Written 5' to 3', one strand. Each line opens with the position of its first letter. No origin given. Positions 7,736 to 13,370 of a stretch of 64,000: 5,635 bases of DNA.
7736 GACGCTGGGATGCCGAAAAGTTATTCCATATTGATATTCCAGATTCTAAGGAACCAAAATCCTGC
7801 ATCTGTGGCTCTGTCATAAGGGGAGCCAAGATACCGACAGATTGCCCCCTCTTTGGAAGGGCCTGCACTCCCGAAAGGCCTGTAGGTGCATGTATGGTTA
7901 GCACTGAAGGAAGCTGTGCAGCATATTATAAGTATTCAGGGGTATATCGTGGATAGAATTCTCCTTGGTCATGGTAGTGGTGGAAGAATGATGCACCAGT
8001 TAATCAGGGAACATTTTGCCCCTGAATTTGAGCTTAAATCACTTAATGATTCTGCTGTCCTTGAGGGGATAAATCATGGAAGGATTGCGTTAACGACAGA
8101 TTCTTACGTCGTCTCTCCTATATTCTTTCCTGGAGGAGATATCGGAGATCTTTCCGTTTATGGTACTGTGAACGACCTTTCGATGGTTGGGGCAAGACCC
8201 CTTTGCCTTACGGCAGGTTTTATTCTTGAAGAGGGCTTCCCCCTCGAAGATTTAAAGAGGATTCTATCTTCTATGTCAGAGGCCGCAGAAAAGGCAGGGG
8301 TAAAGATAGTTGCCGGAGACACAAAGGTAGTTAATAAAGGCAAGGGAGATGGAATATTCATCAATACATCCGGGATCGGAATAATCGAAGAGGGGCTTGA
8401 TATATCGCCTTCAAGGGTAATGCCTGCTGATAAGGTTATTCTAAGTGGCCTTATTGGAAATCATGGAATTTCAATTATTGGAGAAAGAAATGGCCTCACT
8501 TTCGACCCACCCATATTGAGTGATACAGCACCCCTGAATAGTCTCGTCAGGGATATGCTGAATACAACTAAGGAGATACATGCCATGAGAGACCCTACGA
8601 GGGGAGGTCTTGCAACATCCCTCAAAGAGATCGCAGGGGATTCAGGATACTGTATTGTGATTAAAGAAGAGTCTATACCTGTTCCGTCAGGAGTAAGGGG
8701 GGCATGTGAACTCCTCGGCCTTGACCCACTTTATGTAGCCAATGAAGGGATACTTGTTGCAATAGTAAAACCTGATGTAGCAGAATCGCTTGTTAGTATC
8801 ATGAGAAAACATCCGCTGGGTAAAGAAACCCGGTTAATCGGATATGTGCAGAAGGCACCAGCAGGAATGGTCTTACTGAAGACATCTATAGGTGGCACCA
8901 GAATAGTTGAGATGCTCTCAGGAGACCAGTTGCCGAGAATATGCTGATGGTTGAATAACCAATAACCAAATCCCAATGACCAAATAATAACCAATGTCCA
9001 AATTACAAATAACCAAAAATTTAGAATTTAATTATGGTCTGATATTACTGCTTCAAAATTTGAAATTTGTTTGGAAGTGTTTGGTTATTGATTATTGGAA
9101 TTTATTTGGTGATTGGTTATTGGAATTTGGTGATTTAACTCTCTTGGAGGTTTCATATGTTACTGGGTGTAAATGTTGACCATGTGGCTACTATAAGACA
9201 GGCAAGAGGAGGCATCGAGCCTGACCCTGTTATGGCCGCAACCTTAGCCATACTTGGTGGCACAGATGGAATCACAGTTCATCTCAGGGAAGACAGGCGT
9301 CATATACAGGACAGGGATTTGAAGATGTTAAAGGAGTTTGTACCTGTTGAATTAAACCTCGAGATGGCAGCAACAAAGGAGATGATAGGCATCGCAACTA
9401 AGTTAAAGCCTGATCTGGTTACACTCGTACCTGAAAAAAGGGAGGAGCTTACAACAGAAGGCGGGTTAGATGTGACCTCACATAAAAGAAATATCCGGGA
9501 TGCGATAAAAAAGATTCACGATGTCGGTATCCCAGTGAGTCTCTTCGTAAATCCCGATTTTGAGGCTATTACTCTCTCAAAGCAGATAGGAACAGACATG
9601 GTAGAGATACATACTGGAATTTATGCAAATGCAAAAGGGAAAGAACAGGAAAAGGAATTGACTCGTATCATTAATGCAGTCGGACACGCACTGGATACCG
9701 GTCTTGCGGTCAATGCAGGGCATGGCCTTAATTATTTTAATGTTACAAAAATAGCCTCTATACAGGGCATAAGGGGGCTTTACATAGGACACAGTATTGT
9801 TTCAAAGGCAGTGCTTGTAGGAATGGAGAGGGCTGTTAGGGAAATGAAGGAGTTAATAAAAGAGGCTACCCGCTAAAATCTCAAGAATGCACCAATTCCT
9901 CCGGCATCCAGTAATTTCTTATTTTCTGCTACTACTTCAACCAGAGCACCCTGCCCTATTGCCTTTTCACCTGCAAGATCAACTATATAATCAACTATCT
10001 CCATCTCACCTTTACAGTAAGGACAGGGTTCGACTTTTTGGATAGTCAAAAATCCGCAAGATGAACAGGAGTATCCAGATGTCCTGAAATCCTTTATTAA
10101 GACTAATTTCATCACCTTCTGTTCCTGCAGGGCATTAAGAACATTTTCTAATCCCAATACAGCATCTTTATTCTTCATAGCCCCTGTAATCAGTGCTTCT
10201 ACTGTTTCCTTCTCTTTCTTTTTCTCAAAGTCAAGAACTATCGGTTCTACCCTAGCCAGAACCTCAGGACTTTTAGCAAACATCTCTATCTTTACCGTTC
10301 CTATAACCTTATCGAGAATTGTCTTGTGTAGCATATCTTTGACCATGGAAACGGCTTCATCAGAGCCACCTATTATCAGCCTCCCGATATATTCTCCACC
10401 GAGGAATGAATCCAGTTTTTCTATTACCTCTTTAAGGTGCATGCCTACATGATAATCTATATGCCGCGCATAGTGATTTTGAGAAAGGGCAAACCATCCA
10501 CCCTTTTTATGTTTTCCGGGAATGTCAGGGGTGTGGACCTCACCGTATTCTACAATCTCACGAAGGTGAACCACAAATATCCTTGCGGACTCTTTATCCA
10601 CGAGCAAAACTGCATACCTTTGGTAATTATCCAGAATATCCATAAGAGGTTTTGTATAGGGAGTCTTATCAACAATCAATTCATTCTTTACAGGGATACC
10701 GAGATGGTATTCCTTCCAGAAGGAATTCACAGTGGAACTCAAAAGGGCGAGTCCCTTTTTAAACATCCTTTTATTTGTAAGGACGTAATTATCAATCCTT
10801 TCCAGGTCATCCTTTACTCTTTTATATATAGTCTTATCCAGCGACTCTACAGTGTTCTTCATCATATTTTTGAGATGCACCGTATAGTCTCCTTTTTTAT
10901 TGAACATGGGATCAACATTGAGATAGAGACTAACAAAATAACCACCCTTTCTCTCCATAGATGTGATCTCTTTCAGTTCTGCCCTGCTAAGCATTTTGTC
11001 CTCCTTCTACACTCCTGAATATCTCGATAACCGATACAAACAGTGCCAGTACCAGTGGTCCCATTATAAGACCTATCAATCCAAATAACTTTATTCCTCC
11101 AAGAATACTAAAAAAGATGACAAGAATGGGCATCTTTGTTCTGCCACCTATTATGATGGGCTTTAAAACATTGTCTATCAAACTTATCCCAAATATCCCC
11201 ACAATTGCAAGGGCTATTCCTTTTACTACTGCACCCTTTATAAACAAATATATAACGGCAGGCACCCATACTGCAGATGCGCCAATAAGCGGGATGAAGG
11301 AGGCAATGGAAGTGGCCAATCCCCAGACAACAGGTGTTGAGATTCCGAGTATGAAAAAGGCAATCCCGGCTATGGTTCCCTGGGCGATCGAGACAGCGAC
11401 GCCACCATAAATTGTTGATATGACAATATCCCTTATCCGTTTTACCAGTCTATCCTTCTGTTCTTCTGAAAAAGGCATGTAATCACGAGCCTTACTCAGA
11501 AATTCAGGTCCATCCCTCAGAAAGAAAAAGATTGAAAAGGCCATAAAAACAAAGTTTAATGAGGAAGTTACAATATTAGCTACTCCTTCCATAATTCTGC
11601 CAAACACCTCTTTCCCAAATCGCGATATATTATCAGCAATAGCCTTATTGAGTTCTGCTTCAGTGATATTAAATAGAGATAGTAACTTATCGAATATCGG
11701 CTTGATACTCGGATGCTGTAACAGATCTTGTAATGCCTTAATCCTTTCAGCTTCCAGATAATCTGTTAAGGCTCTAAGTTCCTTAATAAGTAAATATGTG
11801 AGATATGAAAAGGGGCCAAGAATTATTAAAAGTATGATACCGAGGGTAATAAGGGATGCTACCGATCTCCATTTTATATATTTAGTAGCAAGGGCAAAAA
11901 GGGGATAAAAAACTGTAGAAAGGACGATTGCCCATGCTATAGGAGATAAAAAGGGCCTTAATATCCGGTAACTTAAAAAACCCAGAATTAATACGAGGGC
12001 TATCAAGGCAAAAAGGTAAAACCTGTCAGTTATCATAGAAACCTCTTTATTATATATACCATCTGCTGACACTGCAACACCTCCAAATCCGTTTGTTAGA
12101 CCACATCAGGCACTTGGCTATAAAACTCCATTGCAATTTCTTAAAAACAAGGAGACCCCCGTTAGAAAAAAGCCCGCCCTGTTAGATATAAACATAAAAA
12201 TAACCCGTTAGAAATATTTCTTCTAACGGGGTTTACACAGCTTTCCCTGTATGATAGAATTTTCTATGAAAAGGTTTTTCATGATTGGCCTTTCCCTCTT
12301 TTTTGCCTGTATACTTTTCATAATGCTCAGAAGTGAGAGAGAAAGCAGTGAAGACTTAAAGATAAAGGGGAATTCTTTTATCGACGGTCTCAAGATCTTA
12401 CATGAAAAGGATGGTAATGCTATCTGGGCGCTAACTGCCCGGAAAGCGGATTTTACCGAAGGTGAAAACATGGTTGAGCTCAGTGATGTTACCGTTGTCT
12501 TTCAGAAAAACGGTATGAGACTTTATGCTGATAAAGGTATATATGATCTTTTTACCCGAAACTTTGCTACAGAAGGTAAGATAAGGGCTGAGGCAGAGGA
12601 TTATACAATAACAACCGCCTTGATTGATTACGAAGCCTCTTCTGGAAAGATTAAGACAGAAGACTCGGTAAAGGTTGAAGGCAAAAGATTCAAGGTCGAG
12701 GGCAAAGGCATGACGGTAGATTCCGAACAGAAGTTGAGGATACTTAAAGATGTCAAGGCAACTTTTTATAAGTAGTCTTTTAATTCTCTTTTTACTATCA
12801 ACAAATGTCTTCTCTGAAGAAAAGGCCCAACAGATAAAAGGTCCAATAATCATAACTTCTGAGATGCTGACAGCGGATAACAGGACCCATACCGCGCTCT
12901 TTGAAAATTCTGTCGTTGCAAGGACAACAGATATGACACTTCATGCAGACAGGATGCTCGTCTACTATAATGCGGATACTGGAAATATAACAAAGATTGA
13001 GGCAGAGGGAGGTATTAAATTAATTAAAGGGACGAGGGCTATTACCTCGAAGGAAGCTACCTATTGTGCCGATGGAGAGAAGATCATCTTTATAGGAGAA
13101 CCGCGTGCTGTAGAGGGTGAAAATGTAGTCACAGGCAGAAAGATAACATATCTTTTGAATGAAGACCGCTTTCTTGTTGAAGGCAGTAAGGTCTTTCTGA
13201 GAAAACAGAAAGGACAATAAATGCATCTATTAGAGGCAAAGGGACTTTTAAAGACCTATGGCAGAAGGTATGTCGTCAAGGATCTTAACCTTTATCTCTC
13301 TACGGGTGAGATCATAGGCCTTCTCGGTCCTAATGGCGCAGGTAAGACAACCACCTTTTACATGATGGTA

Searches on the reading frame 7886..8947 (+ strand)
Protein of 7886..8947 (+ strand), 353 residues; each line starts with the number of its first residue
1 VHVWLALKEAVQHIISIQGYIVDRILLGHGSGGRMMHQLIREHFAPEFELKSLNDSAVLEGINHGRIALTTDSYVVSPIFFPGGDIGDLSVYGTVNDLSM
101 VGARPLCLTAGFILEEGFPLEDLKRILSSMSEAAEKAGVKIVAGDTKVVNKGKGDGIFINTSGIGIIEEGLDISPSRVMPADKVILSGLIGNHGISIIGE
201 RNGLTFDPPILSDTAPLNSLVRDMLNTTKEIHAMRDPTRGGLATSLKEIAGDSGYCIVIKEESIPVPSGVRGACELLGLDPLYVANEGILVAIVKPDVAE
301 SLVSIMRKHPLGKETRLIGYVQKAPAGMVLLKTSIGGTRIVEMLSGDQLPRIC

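Call 86: search_protein_families(library=pfam, proteins=[window:7886-8947:+], max_evalue=0.00001)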
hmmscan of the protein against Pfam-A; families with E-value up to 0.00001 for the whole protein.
window:7886-8947:+ (353 aa): 2 families
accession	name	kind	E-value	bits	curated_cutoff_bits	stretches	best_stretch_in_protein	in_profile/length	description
PF00586.29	AIRS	-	7e-23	81.6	24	1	55-167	3-112/112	AIR synthase related protein, N-terminal domain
PF02769.27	AIRS_C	-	5.4e-22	79.1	23.1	1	182-326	4-150/156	AIR synthase related protein, C-terminal domain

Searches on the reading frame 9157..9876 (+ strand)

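Call 86: search_protein_families(library=pfam, proteins=[window:9157-9876:+], max_evalue=0.00001)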
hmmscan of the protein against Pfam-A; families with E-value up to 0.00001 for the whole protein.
window:9157-9876:+ (239 aa): 1 family
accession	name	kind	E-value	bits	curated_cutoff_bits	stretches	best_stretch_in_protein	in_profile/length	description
PF03740.19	PdxJ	-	3.7e-97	324.5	24.5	1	3-234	2-234/234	Pyridoxal phosphate biosynthesis protein PdxJ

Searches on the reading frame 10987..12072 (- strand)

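Call 86: search_protein_families(library=pfam, proteins=[window:10987-12072:-], max_evalue=0.00001)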
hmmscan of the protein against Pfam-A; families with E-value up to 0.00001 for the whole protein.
window:10987-12072:- (361 aa): 1 family
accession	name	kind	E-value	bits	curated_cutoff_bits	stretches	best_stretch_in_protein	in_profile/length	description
PF01594.21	AI-2E_transport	-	1.3e-49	169.6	34.3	1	23-351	3-325/327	AI-2E family transporter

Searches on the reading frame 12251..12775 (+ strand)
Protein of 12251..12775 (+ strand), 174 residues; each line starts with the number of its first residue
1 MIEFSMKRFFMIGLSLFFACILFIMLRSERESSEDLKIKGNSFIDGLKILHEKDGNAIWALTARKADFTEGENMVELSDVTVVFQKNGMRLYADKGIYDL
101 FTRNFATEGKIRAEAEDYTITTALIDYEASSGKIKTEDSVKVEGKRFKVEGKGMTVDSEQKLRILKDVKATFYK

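Call 87: search_protein_families(library=pfam, proteins=[window:12251-12775:+], max_evalue=0.00001)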
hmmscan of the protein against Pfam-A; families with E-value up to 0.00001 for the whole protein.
window:12251-12775:+ (174 aa): 1 family
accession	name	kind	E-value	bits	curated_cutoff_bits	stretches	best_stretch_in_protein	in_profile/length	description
PF06835.18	LptC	-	4.6e-14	52.9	21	1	117-171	118-173/175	Lipopolysaccharide-assembly, LptC-related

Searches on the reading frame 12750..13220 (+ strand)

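Call 87: search_protein_families(library=pfam, proteins=[window:12750-13220:+], max_evalue=0.00001)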
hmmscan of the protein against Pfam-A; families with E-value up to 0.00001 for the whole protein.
window:12750-13220:+ (156 aa): 1 family
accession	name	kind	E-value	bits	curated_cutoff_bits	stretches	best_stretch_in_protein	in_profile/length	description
PF03968.19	LptD_N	-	1.7e-14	54.4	20.4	1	35-139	2-112/113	LptA/(LptD N-terminal domain) LPS transport protein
